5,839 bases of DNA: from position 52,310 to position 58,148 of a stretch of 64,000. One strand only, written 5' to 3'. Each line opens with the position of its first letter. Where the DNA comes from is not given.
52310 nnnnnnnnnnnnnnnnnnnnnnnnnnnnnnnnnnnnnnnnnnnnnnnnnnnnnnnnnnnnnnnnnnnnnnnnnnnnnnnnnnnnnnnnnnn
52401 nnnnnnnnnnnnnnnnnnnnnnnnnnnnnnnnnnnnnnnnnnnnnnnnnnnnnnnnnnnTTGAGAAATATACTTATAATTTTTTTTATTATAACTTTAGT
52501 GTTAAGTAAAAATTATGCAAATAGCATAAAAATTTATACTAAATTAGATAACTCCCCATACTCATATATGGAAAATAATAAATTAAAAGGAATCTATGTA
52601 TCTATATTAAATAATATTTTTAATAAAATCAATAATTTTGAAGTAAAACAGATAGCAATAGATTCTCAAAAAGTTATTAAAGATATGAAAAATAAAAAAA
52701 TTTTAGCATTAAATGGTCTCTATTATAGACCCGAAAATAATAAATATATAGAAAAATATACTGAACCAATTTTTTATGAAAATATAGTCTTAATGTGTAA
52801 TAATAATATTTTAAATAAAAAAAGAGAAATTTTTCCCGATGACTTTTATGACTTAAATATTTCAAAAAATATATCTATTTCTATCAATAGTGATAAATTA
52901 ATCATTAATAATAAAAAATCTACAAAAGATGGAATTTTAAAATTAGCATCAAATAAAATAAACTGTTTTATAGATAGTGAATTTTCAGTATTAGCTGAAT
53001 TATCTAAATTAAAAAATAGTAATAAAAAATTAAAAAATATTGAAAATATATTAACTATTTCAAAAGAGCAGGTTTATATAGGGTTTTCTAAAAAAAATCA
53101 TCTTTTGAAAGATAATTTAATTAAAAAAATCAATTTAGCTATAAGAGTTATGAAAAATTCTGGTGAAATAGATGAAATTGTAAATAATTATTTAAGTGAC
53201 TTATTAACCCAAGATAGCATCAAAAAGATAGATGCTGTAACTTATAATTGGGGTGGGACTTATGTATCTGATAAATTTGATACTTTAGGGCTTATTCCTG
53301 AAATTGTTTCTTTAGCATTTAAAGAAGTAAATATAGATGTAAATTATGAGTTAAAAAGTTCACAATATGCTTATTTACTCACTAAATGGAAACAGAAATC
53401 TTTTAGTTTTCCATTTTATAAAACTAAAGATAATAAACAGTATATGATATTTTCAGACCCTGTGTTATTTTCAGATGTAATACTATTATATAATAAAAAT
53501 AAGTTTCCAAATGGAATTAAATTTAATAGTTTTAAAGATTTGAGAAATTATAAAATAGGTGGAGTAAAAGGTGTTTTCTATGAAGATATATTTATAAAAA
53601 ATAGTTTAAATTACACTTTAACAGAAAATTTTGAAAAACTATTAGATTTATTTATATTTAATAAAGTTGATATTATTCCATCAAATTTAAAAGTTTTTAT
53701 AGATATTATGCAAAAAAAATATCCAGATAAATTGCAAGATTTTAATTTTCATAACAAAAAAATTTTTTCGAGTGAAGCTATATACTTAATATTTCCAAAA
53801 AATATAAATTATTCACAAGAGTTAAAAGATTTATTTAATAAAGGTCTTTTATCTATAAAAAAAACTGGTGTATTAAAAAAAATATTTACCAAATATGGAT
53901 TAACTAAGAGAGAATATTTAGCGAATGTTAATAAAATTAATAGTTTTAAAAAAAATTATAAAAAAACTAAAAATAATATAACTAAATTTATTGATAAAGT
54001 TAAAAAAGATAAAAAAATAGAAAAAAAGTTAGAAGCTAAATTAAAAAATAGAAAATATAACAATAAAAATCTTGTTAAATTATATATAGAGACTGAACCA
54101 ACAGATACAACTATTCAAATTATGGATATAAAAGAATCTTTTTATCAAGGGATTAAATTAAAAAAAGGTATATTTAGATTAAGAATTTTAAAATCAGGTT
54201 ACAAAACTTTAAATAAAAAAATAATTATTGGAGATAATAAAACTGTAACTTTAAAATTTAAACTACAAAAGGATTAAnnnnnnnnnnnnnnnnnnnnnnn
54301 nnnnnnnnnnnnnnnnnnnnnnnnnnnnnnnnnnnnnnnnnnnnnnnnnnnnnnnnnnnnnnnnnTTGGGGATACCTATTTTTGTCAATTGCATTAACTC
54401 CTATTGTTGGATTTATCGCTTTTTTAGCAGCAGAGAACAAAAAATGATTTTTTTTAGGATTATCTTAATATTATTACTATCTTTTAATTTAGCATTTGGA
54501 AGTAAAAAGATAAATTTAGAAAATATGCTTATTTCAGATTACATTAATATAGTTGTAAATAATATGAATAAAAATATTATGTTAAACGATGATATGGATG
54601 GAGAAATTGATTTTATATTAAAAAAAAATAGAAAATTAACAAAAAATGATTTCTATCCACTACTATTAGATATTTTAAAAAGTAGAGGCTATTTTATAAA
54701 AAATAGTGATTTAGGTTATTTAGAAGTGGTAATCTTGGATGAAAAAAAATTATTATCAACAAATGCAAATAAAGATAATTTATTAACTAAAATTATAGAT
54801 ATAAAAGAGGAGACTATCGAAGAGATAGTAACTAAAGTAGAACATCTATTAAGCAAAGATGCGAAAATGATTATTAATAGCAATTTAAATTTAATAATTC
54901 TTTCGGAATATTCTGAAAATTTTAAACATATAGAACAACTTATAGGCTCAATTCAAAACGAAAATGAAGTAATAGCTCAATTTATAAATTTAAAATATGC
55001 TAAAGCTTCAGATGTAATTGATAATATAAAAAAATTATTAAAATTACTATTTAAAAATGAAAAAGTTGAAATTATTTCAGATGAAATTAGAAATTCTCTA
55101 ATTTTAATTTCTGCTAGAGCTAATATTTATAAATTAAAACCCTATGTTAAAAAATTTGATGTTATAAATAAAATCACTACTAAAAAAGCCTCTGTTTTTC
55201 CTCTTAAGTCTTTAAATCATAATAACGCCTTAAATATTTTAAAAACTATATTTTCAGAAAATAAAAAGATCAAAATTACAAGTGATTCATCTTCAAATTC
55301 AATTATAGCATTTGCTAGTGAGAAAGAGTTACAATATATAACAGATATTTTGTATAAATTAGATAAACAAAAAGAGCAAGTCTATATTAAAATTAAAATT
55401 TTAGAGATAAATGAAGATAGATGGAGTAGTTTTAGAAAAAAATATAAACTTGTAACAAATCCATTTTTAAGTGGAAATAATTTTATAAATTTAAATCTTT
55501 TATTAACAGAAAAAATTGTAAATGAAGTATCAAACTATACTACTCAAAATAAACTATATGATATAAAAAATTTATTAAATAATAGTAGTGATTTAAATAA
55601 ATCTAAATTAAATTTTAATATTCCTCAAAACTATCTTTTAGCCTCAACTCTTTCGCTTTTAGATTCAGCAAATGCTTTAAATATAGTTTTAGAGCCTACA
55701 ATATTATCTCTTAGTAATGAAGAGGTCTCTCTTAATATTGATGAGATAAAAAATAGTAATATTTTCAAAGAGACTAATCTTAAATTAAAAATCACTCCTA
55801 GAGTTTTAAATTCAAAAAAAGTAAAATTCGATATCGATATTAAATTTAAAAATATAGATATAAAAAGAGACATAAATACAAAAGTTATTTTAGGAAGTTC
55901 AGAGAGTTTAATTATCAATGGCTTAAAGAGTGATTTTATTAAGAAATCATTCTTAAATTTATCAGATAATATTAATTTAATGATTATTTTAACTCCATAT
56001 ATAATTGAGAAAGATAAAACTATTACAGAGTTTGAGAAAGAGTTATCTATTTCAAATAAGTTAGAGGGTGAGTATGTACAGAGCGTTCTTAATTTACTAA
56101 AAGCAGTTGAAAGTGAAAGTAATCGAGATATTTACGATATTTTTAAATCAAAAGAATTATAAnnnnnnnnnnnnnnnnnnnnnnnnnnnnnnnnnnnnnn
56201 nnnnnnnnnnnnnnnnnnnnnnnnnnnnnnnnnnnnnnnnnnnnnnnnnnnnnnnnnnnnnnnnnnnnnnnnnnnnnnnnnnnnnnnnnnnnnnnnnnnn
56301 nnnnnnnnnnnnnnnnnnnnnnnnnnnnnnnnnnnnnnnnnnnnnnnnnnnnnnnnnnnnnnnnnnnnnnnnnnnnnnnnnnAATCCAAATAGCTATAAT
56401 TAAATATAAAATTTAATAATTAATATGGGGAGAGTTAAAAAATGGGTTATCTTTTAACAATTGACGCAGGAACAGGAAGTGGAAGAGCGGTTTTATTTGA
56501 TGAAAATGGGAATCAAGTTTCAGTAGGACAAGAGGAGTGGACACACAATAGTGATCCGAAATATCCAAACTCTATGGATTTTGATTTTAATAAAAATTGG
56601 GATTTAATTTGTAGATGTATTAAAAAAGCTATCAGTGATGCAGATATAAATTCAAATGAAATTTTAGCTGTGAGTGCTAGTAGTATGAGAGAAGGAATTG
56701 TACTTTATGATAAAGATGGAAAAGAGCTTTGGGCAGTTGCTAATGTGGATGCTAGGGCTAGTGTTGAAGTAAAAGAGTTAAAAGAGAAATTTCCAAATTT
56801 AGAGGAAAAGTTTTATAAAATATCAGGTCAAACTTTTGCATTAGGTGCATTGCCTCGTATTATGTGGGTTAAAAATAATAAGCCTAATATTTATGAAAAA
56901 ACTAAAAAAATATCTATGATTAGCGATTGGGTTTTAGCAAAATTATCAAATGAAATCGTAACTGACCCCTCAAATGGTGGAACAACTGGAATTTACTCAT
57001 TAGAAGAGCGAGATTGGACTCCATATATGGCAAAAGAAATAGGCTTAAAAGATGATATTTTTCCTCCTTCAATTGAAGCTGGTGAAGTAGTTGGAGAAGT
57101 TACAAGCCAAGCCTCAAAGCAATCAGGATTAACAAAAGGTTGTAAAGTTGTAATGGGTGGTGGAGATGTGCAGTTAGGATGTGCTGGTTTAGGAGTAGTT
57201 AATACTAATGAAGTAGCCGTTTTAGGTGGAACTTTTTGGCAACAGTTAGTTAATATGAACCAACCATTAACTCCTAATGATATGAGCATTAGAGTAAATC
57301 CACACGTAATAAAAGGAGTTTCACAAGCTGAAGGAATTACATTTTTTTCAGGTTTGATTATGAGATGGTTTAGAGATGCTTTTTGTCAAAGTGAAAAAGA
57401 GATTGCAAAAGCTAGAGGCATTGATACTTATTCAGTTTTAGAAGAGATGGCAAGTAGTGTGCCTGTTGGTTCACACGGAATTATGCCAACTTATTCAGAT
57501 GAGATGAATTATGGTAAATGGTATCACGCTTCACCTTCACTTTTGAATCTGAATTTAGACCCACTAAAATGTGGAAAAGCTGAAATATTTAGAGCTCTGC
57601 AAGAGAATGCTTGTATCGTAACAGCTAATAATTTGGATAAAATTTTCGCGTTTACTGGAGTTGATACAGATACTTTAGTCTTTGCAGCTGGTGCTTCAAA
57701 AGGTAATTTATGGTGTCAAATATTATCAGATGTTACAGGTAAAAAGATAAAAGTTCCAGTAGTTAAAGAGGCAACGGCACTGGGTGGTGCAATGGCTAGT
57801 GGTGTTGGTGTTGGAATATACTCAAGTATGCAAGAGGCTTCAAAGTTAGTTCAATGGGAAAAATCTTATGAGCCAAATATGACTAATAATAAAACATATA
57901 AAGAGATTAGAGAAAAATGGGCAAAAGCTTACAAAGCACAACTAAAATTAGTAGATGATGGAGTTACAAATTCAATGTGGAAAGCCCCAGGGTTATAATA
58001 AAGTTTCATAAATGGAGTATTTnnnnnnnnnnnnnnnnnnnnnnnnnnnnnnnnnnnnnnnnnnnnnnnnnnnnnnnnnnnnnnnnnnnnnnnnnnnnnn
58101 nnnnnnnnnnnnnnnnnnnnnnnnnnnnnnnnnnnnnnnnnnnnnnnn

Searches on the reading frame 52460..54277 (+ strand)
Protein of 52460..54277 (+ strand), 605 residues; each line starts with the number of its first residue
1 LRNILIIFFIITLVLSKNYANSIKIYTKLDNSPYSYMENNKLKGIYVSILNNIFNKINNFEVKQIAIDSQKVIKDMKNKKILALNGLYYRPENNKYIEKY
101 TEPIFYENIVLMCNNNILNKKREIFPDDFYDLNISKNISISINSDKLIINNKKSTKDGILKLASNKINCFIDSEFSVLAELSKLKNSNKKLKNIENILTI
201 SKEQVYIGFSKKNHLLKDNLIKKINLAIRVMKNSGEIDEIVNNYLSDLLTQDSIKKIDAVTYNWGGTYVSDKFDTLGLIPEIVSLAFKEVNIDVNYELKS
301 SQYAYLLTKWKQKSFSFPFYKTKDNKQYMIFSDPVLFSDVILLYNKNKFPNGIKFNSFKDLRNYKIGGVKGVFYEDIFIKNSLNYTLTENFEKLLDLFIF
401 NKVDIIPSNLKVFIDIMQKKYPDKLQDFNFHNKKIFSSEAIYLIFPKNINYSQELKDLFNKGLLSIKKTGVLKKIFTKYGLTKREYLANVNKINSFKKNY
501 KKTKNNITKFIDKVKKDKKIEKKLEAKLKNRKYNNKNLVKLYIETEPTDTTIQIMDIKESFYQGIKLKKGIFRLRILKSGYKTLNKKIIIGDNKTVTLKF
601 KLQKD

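Call 88: search_protein_families(library=pfam, proteins=[window:52460-54277:+], max_evalue=0.001)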
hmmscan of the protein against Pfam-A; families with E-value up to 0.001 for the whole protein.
window:52460-54277:+ (605 aa): 2 families
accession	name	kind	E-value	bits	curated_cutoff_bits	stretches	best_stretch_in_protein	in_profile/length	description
PF00497.25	SBP_bac_3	-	2.3e-20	73.2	26.4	2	23-246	1-131/132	Bacterial extracellular solute-binding proteins, family 3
PF08308.17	PEGA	-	0.00013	22.3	20.8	1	540-604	3-69/71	PEGA domain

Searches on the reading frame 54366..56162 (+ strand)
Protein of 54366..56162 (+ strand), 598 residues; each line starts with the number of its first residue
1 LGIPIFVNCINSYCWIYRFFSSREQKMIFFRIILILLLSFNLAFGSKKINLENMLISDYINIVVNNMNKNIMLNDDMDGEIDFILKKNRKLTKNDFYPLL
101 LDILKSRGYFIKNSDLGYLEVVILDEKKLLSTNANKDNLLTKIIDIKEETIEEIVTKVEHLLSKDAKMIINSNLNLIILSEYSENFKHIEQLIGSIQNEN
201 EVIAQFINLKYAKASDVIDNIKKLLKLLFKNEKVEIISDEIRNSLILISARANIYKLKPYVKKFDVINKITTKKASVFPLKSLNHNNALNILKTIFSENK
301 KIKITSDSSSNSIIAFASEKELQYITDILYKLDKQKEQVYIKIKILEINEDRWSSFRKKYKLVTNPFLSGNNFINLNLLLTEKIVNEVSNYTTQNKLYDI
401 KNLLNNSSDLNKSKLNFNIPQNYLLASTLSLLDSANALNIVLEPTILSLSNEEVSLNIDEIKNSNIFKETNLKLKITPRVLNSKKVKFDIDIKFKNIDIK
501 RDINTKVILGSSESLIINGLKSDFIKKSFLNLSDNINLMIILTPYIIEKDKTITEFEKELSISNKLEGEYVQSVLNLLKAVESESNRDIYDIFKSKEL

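Call 88: search_protein_families(library=pfam, proteins=[window:54366-56162:+], max_evalue=0.001)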
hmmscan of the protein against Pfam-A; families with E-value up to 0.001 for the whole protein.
window:54366-56162:+ (598 aa): 2 families
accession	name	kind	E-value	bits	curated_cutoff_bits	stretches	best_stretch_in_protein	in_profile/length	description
PF03958.22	Secretin_N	-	1.1e-17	64.4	28.2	2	277-338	3-69/69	Bacterial type II/III secretion system short domain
PF21305.2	type_II_gspD_N0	-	8.3e-07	29.2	27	1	49-114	1-64/71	GspD-like, N0 domain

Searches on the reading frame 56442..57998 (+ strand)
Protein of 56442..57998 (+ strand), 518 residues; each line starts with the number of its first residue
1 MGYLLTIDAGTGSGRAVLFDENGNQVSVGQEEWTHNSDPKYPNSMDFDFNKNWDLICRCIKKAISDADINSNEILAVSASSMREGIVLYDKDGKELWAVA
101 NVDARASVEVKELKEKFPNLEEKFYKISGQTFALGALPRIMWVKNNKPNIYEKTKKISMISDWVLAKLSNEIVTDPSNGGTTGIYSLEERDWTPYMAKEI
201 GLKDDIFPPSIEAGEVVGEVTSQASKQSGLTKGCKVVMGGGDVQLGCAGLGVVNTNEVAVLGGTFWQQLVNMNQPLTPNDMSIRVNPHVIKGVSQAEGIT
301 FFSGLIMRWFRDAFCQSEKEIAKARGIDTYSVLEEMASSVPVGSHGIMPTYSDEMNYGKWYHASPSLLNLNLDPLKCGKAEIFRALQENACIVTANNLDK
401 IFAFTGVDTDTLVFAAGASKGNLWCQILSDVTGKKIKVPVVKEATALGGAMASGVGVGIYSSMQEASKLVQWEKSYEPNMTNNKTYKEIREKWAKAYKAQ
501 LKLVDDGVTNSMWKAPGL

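Call 88: search_protein_families(library=pfam, proteins=[window:56442-57998:+], max_evalue=0.001)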
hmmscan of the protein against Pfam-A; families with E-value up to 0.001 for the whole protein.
window:56442-57998:+ (518 aa): 2 families
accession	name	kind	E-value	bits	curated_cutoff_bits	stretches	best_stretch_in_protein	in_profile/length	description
PF00370.27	FGGY_N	-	4.1e-49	167.8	28.8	1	3-247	1-243/245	FGGY family of carbohydrate kinases, N-terminal domain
PF02782.22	FGGY_C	-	1.2e-17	64.7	27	1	289-455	33-196/198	FGGY family of carbohydrate kinases, C-terminal domain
